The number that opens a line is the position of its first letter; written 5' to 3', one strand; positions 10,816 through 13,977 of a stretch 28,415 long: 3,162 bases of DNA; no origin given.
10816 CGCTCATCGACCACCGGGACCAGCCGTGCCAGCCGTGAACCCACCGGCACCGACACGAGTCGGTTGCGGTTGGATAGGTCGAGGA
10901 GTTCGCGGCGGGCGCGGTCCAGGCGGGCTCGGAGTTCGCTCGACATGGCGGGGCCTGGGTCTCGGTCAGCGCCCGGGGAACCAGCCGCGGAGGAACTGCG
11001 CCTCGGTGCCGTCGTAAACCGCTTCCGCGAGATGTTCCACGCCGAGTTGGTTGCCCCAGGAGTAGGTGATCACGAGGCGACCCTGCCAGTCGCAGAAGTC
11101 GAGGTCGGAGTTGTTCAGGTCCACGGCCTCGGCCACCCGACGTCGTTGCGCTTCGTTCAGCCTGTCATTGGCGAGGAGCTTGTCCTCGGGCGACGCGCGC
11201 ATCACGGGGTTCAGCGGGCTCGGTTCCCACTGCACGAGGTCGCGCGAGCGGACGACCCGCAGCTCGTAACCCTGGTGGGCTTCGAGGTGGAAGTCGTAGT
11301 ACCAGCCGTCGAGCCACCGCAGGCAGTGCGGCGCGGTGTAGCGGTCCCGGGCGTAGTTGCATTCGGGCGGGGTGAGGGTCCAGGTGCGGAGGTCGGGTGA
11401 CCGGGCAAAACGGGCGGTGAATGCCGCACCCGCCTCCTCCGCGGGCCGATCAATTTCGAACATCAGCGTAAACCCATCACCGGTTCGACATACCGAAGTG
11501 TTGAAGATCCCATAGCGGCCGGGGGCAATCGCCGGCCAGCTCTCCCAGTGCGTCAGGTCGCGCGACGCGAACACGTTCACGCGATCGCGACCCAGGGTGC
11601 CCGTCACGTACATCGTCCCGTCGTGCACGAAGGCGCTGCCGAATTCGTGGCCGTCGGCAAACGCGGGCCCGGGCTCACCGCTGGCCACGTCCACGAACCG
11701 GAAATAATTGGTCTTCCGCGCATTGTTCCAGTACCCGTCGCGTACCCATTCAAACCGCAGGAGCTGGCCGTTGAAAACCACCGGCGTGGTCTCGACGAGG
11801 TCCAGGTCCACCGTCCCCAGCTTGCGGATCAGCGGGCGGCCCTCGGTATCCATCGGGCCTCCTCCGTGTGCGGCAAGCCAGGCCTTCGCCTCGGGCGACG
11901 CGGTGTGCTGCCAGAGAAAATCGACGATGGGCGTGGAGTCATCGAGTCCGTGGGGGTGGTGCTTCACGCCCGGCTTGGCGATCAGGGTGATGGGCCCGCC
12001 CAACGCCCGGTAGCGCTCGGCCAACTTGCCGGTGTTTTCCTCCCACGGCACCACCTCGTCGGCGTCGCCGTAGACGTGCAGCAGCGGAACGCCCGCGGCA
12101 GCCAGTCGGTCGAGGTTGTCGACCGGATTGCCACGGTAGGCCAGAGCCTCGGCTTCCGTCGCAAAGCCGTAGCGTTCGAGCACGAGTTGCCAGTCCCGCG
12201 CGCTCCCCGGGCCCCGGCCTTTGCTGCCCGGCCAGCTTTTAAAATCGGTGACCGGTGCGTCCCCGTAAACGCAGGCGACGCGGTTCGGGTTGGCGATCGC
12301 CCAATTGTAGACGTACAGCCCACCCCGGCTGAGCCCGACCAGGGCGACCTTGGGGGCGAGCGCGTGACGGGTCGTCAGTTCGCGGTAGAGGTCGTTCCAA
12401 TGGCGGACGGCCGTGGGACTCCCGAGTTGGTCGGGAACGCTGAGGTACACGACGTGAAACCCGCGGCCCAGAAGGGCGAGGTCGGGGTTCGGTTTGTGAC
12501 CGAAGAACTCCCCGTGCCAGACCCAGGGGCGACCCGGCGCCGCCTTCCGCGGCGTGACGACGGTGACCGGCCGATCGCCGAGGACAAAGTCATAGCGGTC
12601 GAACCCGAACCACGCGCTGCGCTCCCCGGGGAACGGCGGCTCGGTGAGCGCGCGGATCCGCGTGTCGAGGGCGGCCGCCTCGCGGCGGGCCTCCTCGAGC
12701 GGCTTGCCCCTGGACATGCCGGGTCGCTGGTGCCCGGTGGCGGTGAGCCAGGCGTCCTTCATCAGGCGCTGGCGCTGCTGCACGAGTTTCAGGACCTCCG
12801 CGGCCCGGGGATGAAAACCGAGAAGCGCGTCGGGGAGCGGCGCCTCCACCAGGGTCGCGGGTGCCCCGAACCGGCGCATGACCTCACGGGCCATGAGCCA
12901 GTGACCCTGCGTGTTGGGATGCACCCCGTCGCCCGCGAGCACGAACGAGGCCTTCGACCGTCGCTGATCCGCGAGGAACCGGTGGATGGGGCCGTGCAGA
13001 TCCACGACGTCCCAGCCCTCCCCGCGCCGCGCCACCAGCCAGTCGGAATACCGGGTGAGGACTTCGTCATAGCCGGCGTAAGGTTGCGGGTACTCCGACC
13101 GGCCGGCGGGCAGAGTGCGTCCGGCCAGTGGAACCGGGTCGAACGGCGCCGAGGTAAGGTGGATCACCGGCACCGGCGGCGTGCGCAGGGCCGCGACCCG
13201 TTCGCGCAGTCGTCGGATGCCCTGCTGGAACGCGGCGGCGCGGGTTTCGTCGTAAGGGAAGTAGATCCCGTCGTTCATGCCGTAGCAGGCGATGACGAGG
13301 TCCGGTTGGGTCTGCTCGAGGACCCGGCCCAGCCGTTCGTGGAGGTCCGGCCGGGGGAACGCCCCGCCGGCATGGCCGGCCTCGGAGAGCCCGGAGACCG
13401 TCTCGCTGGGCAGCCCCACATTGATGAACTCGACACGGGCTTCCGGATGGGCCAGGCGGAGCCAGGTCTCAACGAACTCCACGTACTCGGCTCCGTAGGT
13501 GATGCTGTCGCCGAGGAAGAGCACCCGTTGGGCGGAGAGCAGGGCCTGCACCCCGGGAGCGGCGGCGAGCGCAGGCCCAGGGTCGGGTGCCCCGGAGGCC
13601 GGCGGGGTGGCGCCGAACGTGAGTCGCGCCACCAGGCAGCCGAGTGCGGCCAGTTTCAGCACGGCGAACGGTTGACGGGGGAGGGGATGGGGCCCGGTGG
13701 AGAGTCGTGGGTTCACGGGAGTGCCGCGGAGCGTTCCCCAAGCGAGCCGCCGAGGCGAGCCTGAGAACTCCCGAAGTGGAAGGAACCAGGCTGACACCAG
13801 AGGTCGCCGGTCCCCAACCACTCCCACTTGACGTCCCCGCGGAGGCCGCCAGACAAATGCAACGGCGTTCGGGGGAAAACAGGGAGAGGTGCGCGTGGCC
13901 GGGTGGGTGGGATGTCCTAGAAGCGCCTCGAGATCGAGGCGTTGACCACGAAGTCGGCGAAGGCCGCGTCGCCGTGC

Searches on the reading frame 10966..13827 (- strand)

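Call 52: search_protein_families(library=pfam, proteins=[window:10966-13827:-], max_evalue=0.0001)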
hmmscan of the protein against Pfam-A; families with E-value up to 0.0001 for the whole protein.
window:10966-13827:- (953 aa): 3 families
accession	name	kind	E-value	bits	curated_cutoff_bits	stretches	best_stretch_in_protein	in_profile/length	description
PF13472.12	Lipase_GDSL_2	-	4.1e-18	66.9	32.9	1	104-310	1-177/178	GDSL-like Lipase/Acylhydrolase family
PF00657.28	Lipase_GDSL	-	2.9e-09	37.8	23.6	1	102-316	1-208/208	GDSL-like Lipase/Acylhydrolase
PF00326.27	Peptidase_S9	-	1.3e-05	25.2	22.6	1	492-641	64-209/213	Prolyl oligopeptidase family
